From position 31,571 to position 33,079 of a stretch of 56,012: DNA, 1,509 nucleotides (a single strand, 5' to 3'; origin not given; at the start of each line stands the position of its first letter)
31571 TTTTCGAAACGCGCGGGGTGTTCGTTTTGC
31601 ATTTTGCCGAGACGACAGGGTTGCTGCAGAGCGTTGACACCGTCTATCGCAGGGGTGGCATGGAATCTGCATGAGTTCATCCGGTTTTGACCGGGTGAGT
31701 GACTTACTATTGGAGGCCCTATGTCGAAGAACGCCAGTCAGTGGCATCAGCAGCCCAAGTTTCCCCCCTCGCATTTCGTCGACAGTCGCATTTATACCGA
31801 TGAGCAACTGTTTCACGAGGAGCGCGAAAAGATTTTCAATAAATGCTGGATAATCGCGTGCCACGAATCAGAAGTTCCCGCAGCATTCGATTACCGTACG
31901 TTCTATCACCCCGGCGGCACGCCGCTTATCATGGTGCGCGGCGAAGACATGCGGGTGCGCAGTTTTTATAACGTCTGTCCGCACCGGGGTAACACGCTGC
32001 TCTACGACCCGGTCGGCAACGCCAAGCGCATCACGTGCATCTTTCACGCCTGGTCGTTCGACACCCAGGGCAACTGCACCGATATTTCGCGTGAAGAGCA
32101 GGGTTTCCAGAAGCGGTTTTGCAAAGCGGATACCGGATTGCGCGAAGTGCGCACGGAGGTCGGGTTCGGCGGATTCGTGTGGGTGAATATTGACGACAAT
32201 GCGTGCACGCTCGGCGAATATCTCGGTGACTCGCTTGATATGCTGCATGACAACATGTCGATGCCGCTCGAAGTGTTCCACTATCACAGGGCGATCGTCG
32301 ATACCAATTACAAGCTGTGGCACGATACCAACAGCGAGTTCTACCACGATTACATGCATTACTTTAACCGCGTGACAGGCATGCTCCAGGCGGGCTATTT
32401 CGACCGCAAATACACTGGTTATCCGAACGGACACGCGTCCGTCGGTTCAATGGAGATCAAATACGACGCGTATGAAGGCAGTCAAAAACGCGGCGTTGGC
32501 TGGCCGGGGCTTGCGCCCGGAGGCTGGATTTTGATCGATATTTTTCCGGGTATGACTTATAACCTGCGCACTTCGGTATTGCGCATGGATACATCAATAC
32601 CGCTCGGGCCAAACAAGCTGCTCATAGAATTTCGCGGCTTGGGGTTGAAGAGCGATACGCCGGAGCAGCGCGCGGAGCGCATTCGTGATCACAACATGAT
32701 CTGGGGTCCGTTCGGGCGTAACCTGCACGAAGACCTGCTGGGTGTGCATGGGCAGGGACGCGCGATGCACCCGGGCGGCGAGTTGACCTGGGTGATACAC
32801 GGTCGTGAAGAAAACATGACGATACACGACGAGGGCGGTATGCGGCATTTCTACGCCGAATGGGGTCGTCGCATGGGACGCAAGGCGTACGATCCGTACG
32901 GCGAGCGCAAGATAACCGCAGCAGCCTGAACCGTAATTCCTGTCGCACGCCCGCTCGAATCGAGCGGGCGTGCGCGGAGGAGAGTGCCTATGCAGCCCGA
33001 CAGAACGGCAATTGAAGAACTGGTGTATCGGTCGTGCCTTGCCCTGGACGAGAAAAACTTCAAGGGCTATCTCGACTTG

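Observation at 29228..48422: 19-kb sigma-54-controlled island: Rieske oxygenase, ABC importer, THF-C1 enzymes and sulfite handling; a candidate C1-organosulfonate (methanesulfonate-like) catabolic system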

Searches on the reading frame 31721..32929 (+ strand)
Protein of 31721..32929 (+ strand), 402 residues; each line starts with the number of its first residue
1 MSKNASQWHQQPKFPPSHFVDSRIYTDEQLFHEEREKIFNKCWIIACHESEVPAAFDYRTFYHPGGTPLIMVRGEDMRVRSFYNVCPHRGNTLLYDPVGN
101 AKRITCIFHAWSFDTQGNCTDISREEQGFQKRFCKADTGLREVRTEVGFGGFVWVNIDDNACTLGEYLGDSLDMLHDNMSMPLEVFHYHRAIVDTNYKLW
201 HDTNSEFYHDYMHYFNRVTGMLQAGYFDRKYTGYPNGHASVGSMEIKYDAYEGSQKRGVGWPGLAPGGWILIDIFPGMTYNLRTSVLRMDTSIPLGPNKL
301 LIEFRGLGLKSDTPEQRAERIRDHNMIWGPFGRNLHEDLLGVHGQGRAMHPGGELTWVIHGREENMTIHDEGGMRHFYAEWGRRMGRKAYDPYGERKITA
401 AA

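Call 3: search_protein_families(library=pfam, proteins=[window:31721-32929:+])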
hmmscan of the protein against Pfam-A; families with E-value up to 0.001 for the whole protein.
window:31721-32929:+ (402 aa): 2 families
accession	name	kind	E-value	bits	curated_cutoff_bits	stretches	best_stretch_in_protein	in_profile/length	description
PF00355.32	Rieske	-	6.7e-15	55.2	20.3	1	43-125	2-81/88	Rieske [2Fe-2S] domain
PF00848.25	Ring_hydroxyl_A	-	1.5e-07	31.9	24.9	1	184-386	5-207/208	Ring hydroxylating alpha subunit (catalytic domain)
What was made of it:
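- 31721..32929 (+): MsmA-like Rieske oxygenase alpha subunit, short-spacer (CPH-X17-CIFH) clade. Rieske and Ring_hydroxyl_A domains (call 3).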

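Call 5: search_protein_families(library=ncbifam, proteins=[window:31721-32929:+], max_evalue=0.00001)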
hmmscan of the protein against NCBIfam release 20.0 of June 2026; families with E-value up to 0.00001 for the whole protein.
window:31721-32929:+ (402 aa): 6 families
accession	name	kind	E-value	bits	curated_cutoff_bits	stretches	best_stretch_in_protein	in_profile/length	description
NF042946.1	3PPDioc_HcaE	equivalog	4.7e-34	118.2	830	1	20-211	16-211/450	3-phenylpropionate/cinnamic acid dioxygenase subunit alpha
NF041684.1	ant_diox_AndAc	equivalog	5.3e-33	114.2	750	1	20-232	23-241/418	anthranilate 1,2-dioxygenase large subunit AndAc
TIGR03228.1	anthran_1_2_A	equivalog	3.7e-30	105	671.9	1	23-220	19-219/438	anthranilate 1,2-dioxygenase large subunit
TIGR03229.1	benzo_1_2_benA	equivalog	3e-28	98.9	780.95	1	21-216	17-217/433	benzoate 1,2-dioxygenase large subunit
NF058607.1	GlBtMonoOxGbcA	equivalog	8.5e-27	93.6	670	1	19-209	32-217/420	glycine betaine monooxygenase oxygenase subunit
NF052579.1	BetMthstMoxSdmAMthl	equivalog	2.2e-09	36.7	600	1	68-214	41-179/351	4beta-methylsterol monooxygenase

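Call 8: find_homologous_proteins(query=window:31721-32929:+)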
Query window:31721-32929:+ (402 aa): 1424 proteins with E <= 0.001 among 2088 candidates; the best 120 are listed.
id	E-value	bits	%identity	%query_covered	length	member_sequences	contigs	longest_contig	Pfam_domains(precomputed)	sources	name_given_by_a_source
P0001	5.1e-248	842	85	100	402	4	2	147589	PF00355.33,PF00848.26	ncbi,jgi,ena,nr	ncbi:MAG: aromatic ring-hydroxylating dioxygenase subunit alpha [Burkholderiales bacterium]|nr:aroma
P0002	4.2e-247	838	84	100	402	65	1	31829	PF00355.33,PF00848.26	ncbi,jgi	jgi:methanesulfonate monooxygenase large subunit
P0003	9.8e-242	821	81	100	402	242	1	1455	PF00355.33,PF00848.26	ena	-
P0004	1.6e-239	814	81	98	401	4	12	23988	PF00355.33,PF00848.26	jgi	jgi:methanesulfonate monooxygenase large subunit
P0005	7.9e-238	808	82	100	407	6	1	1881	PF00355.33,PF00848.26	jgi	jgi:methanesulfonate monooxygenase subunit alpha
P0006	2.0e-237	807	81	100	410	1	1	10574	PF00355.33,PF00848.26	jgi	jgi:methanesulfonate monooxygenase large subunit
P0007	6.2e-237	805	80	100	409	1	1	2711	PF00355.33,PF00848.26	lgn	-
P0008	1.3e-235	801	80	99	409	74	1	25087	PF00355.33,PF00848.26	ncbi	-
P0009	2.7e-235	800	79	100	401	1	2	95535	PF00355.33,PF00848.26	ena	-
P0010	5.3e-235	799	80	99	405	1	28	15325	PF00355.33,PF00848.26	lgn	-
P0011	5.7e-235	799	79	100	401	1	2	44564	PF00355.33,PF00848.26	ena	-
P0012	8.6e-235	798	80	100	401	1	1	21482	PF00355.33,PF00848.26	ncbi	-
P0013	3.1e-234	796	80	100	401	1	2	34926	PF00355.33,PF00848.26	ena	-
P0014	6.4e-234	795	79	100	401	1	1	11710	PF00355.33,PF00848.26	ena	-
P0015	6.8e-234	795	79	100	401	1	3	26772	PF00355.33,PF00848.26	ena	-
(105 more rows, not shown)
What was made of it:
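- The best homologues are 85% identical and carry the JGI name 'methanesulfonate monooxygenase large subunit' (call 8).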

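Call 9: search_solved_structures(query=window:31721-32929:+, max_evalue=0.00001, show_alignments=1)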
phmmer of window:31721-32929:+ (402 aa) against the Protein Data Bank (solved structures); distinct sequences matched with E-value up to 0.00001: 29.
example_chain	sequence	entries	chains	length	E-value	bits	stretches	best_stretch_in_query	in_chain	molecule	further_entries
7q04_D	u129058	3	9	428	5.3e-31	111.5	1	7-341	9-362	Terephthalate 1,2-dioxygenase, terminal oxygenase component subunit alpha 2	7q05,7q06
7vju_A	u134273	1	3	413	6.8e-31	111.1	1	7-338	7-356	Rieske (2Fe-2S) domain protein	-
1uli_A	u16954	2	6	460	7.2e-31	111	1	20-184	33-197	biphenyl dioxygenase large subunit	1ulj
1wql_A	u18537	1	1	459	1.1e-29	107.2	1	19-209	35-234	iron-sulfur protein large subunit of cumene dioxygenase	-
3gzx_A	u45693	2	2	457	1.3e-29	106.9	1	20-209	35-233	Biphenyl dioxygenase subunit alpha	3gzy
8k0a_A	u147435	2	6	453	1.9e-29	106.4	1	20-210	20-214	3-phenylpropionate/cinnamic acid dioxygenase subunit alpha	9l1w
3en1_A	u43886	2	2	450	9.2e-29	104.1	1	20-184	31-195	Benzene 1,2-dioxygenase subunit alpha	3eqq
5aeu_A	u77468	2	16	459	3.9e-27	98.7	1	19-198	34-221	BIPHENYL DIOXYGENASE SUBUNIT ALPHA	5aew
2yfi_A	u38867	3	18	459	6.2e-27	98.1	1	19-198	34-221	BIPHENYL DIOXYGENASE SUBUNIT ALPHA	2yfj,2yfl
2xsh_A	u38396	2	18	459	7e-27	97.9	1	19-198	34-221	BIPHENYL DIOXYGENASE SUBUNIT ALPHA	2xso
2xr8_A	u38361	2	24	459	7.4e-27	97.8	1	19-198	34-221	BIPHENYL DIOXYGENASE SUBUNIT ALPHA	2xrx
9o71_A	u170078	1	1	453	3.8e-26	95.5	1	22-179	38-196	Phenylpropionate dioxygenase-like ring-hydroxylating dioxygenase large terminal subunit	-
7yls_B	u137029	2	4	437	4.4e-26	95.3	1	22-180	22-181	Rieske (2Fe-2S) domain protein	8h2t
6y9c_A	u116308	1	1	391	1.2e-25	93.9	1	24-209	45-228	Carnitine monooxygenase oxygenase subunit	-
6y8j_A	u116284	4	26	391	1.4e-25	93.6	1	24-209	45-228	Carnitine monooxygenase oxygenase subunit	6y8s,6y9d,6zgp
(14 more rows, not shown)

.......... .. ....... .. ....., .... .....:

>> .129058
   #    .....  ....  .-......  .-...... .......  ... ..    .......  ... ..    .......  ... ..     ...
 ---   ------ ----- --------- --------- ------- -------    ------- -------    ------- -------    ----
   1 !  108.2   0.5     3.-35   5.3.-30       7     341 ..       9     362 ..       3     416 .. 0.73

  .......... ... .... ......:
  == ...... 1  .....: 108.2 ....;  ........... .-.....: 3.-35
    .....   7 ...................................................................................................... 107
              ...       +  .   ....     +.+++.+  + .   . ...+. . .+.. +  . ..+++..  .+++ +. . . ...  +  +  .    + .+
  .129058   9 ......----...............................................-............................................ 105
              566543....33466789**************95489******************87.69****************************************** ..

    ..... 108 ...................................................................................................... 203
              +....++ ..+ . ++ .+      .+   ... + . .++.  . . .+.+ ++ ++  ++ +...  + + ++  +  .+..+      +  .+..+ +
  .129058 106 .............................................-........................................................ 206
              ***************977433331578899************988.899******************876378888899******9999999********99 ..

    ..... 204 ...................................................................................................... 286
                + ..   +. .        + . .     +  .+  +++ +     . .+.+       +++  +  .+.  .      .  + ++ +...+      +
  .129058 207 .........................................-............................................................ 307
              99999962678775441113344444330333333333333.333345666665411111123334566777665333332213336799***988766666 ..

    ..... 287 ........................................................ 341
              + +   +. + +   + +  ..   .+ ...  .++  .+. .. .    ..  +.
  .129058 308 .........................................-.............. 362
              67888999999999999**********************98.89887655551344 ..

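Call 12: find_related_loci(query=window:31721-32929:+, collection=genome_contigs, flank=10000)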
Query window:31721-32929:+ (402 aa) in genome_contigs; peptide patterns used: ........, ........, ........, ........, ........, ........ (x = any residue, [..] = any of these).
281 stretches matched a pattern; 270 encode a relative of the query (tblastn E <= 1e-3); the best 80 are kept; 80 distinct loci.
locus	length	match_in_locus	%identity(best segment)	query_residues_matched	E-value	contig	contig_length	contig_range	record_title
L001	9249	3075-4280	95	1-402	0e+0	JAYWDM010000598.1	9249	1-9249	MAG: Betaproteobacteria bacterium isolate GL95_UP_metabat_55_sub GL95_UP_metabat_55_sub_597, whole genome shotgun sequen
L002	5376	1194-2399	94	1-402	0e+0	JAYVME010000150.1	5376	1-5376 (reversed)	MAG: Betaproteobacteria bacterium isolate GL58_Down_metabat_138_sub GL58_Down_metabat_138_sub_149, whole genome shotgun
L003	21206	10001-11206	91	1-402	0e+0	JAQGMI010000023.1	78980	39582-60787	MAG: Betaproteobacteria bacterium isolate RYN_557 scaffold_2375427, whole genome shotgun sequence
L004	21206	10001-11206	92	1-402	0e+0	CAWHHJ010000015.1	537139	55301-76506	MAG: uncultured beta proteobacterium isolate MFD00392.bin.2.275 genome assembly, contig: contig_40845, whole genome shot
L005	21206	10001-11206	92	1-402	0e+0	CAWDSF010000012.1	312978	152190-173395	MAG: uncultured beta proteobacterium isolate MFD00392.bin.2.342 genome assembly, contig: contig_40833, whole genome shot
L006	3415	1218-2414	90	1-399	0e+0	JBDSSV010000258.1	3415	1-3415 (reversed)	MAG: Burkholderiales bacterium isolate cluster1_bin.542 k127_2499768, whole genome shotgun sequence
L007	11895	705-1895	90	1-397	0e+0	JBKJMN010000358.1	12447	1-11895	MAG: Burkholderiales bacterium isolate ant_bin.330 k117_1428066, whole genome shotgun sequence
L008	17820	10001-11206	88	1-402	0e+0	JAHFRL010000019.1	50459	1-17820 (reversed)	MAG: Betaproteobacteria bacterium isolate nzgw573 NODE_61_length_50460_cov_15.972208, whole genome shotgun sequence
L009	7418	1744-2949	87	1-402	0e+0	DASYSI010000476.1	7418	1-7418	MAG TPA_asm: Burkholderiales bacterium isolate SMAG_U4534 k141_1130951, whole genome shotgun sequence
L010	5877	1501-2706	84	1-402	0e+0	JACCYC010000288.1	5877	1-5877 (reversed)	MAG: Burkholderiaceae bacterium isolate MGR_bin194 SD2897-2912_k127_3519496, whole genome shotgun sequence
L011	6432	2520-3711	88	1-402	0e+0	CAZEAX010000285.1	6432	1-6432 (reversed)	MAG TPA_asm: uncultured Streptomyces sp. isolate binchicken_co54_71 genome assembly, contig: NODE_22321_length_6432_cov_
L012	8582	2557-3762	85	1-402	0e+0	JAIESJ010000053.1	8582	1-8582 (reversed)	MAG: Burkholderiales bacterium isolate co.spades.METABAT.2.5kb_011 c_000000422921, whole genome shotgun sequence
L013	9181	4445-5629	84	1-395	0e+0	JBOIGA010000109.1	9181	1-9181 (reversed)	MAG: Burkholderiales bacterium isolate SD8061_metabat2.bin.3 NODE_840_length_9181_cov_1.016236, whole genome shotgun seq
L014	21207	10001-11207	95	1-402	0e+0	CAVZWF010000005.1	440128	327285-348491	MAG: uncultured beta proteobacterium isolate MFD02134.bin.3.220 genome assembly, contig: contig_36813, whole genome shot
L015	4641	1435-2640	80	1-402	0e+0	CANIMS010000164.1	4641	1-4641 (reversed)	MAG: Betaproteobacteria bacterium isolate RH-14apr17-539 genome assembly, contig: RH-14apr17-C64504, whole genome shotgu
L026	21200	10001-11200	79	1-400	0e+0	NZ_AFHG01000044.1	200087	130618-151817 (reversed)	Methyloversatilis universalis FAM5 contig00061, whole genome shotgun sequence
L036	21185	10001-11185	79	1-395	0e+0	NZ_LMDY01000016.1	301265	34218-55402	Methylibium sp. Root1272 contig_6, whole genome shotgun sequence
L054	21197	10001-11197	77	1-399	0e+0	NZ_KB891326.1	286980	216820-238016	Thiobacillus thioparus DSM 505 B058DRAFT_scaffold_2.3, whole genome shotgun sequence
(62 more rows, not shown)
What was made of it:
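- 31721..32929 (+): 75-95% identity to the best 80 of 270 related genomic loci (call 12).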

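Call 32: search_protein_representatives(protein=window:31721-32929:+)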
Query: 402 residues. Proteins with E-value up to 0.001 (for the whole library): 10637; up to 1e-10: 4183; up to 1e-30: 93. The best 150 are listed.
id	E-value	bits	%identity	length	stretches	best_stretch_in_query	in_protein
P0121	1.8e-134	465.7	88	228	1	181-399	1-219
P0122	6.9e-134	463.7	49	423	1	3-389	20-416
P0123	5.8e-129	447.5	65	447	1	80-366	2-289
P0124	4.3e-102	359.0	41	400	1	2-393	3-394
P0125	9.4e-101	354.6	47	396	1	22-397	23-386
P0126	1.5e-100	353.8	65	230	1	1-229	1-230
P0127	5.6e-100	352.0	50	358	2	143-389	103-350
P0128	2.6e-90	320.2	62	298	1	1-225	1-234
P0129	3.5e-89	316.4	55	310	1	22-257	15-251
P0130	1.3e-87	311.2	41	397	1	7-386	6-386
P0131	1.7e-87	310.9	53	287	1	18-277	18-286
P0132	2.0e-87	310.6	40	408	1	11-387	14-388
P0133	2.8e-84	300.3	60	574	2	219-376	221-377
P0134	8.5e-83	295.4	60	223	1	104-311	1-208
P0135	9.4e-83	295.2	83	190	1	212-361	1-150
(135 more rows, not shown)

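Call 36: find_homologous_proteins(query=P0122, max_evalue=1e-100)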
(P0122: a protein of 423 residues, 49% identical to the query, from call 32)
Query P0122 (423 aa): 488 proteins with E <= 1e-100 among 2161 candidates; the best 120 are listed.
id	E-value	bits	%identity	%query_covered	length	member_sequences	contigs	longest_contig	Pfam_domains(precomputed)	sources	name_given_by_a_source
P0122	0.0e+0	1015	100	100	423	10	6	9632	PF00355.33,PF00848.26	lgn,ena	-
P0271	1.2e-250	850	82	99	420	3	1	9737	PF00355.33,PF00848.26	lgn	-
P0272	3.1e-247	839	83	97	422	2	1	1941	PF00355.33,PF00848.26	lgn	-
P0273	7.8e-245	831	81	97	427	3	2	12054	PF00355.33,PF00848.26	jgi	jgi:methanesulfonate monooxygenase large subunit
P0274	4.3e-244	828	80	98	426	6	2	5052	PF00355.33,PF00848.26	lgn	-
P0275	1.3e-243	827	81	98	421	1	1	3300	PF00355.33,PF00848.26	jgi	jgi:methanesulfonate monooxygenase large subunit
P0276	2.2e-242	823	84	95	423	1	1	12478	PF00355.33,PF00848.26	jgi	jgi:methanesulfonate monooxygenase large subunit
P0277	4.0e-240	815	80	98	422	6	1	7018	PF00355.33,PF00848.26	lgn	-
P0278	2.1e-239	813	78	97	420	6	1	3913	PF00355.33,PF00848.26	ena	-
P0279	3.4e-239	812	83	95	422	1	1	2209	PF00355.33,PF00848.26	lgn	-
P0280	2.1e-238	809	77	96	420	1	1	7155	PF00355.33,PF00848.26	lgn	-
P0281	3.6e-238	809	81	97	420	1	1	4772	PF00355.33,PF00848.26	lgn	-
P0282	5.2e-238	808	79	99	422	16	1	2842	PF00355.33,PF00848.26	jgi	-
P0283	8.7e-235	798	79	94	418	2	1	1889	PF00355.33,PF00848.26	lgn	-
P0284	1.8e-234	796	79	94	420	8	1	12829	PF00355.33,PF00848.26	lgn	-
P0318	6.6e-180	617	61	94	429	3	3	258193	PF00355.33,PF00848.26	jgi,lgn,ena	-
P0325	2.6e-178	611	59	98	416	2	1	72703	PF00355.33,PF00848.26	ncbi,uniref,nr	ncbi:aromatic ring-hydroxylating oxygenase subunit alpha [Caenimonas soli]|uniref:aromatic ring-hydr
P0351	2.2e-154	533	55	95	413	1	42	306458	PF00355.33,PF00848.26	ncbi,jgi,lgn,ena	jgi:methanesulfonate monooxygenase large subunit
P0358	4.7e-150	518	53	94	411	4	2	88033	PF00355.33,PF00848.26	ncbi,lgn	ncbi:MAG: aromatic ring-hydroxylating dioxygenase subunit alpha [Kiloniellales bacterium]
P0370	9.9e-148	511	54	94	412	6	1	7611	PF00355.33,PF00848.26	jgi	jgi:methanesulfonate monooxygenase large subunit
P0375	4.8e-147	508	55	90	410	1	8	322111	PF00355.33,PF00848.26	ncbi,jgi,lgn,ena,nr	ncbi:MAG TPA: aromatic ring-hydroxylating dioxygenase subunit alpha [Stellaceae bacterium]|nr:aromat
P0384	7.8e-145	501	52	94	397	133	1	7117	PF00355.33,PF00848.26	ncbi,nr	ncbi:MAG: methanesulfonate monooxygenase [Candidatus Rokuibacteriota bacterium]|nr:MAG: methanesulfo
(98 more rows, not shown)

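Call 39: find_encoding_contigs(protein=P0351, flank=10000, max_places=2)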
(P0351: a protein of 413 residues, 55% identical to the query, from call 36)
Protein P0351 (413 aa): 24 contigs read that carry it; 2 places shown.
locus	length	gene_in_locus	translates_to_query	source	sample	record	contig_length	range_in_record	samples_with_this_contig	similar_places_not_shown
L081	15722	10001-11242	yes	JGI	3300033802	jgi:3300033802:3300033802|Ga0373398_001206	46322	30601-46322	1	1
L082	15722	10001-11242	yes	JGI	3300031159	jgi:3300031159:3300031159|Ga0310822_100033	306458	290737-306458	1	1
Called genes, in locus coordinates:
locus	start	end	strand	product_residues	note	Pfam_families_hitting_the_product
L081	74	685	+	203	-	-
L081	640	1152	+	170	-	PF00011:HSP20, PF17886:ArsA_HSP20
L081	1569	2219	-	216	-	-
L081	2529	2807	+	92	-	-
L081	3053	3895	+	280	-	PF00582:Usp (faint)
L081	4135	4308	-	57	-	-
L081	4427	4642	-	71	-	-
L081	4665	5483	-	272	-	PF00005:ABC_tran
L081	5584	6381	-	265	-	PF00528:BPD_transp_1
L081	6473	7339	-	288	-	PF00005:ABC_tran, PF00004:AAA (faint), PF13304:AAA_21 (faint)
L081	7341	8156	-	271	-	PF00528:BPD_transp_1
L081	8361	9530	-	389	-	PF13379:NMT1_2, PF09084:NMT1 (weak)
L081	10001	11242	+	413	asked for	PF00355:Rieske, PF00848:Ring_hydroxyl_A (weak)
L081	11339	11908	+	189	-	PF13577:SnoaL_4 (weak)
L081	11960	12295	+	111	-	PF00355:Rieske, PF13806:Rieske_2 (weak)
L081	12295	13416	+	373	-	PF00111:Fer2, PF00175:NAD_binding_1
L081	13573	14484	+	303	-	PF01925:TauE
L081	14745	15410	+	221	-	PF09608:Alph_Pro_TM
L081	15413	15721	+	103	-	?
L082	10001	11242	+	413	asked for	PF00355:Rieske, PF00848:Ring_hydroxyl_A (weak)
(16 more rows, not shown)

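Call 40: find_encoding_contigs(protein=P0325, flank=10000, max_places=1)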
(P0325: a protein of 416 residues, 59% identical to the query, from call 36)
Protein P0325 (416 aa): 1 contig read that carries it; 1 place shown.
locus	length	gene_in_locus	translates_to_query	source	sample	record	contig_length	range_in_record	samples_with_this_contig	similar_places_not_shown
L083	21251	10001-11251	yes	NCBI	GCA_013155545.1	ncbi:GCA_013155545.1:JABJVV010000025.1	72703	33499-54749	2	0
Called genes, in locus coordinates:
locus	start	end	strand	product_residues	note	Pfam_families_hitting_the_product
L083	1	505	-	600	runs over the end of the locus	PF02776:TPP_enzyme_N, PF00205:TPP_enzyme_M, PF02775:TPP_enzyme_C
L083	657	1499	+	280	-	PF09339:HTH_IclR, PF01614:IclR_C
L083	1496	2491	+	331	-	PF07728:AAA_5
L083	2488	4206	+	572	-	PF06213:CobT, PF11775:CobT_C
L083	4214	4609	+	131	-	PF02656:DUF202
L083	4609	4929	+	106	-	PF02656:DUF202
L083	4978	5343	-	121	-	PF05199:GMC_oxred_C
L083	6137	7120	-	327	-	PF03401:TctC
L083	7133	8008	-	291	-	PF02668:TauD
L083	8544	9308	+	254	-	PF01925:TauE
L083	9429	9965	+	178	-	PF01965:DJ-1_PfpI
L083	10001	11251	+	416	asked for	PF00355:Rieske, PF00848:Ring_hydroxyl_A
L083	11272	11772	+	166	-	-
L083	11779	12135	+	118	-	PF00355:Rieske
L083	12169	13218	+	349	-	PF00111:Fer2, PF00970:FAD_binding_6, PF00175:NAD_binding_1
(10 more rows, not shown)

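Call 52: find_encoding_contigs(protein=P0375, flank=10000, max_places=1)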
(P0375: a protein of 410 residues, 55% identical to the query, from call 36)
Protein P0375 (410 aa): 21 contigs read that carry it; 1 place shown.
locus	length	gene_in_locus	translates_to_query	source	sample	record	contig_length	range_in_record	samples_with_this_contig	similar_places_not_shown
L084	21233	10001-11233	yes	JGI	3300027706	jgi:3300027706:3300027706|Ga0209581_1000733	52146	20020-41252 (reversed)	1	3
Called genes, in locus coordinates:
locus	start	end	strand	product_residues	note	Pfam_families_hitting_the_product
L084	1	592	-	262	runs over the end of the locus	-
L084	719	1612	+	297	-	PF00126:HTH_1, PF03466:LysR_substrate, PF12727:PBP_like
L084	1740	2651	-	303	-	PF00763:THF_DHG_CYH, PF02882:THF_DHG_CYH_C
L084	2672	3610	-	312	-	PF02548:Pantoate_transf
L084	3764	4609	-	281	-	PF01925:TauE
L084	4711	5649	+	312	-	PF00126:HTH_1, PF03466:LysR_substrate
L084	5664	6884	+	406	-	PF02771:Acyl-CoA_dh_N, PF00441:Acyl-CoA_dh_1 (weak), PF08028:Acyl-CoA_dh_2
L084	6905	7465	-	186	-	PF01292:Ni_hydr_CYTB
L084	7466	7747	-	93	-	PF13670:PepSY_2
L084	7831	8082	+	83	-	-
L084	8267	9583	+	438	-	PF00083:Sugar_tr, PF07690:MFS_1, PF00083:Sugar_tr, PF07690:MFS_1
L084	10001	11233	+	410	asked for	PF00355:Rieske, PF00848:Ring_hydroxyl_A (weak)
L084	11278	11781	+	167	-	PF13577:SnoaL_4 (weak), PF00866:Ring_hydroxyl_B (faint)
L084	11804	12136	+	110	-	PF00355:Rieske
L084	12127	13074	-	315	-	PF00892:EamA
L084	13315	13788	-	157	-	PF00027:cNMP_binding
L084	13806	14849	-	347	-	PF00111:Fer2, PF00970:FAD_binding_6, PF00175:NAD_binding_1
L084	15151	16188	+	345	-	PF01212:Beta_elim_lyase, PF01053:Cys_Met_Meta_PP (weak)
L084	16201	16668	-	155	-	-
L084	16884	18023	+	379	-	PF00364:Biotin_lipoyl (faint), PF25919:BSH_CusB (faint), PF25917:BSH_RND, PF25885:HH_EMRA (weak), PF25954:Beta-barrel_RND_2, PF25963:Beta-barrel_AAEA (weak), PF25990:Beta-barrel_YknX (weak)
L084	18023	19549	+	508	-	PF00083:Sugar_tr (weak), PF05977:MFS_3, PF07690:MFS_1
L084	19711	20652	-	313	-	PF00389:2-Hacid_dh, PF02826:2-Hacid_dh_C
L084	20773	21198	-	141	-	PF14347:DUF4399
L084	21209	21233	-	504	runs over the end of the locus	PF00211:Guanylate_cyc, PF03781:FGE-sulfatase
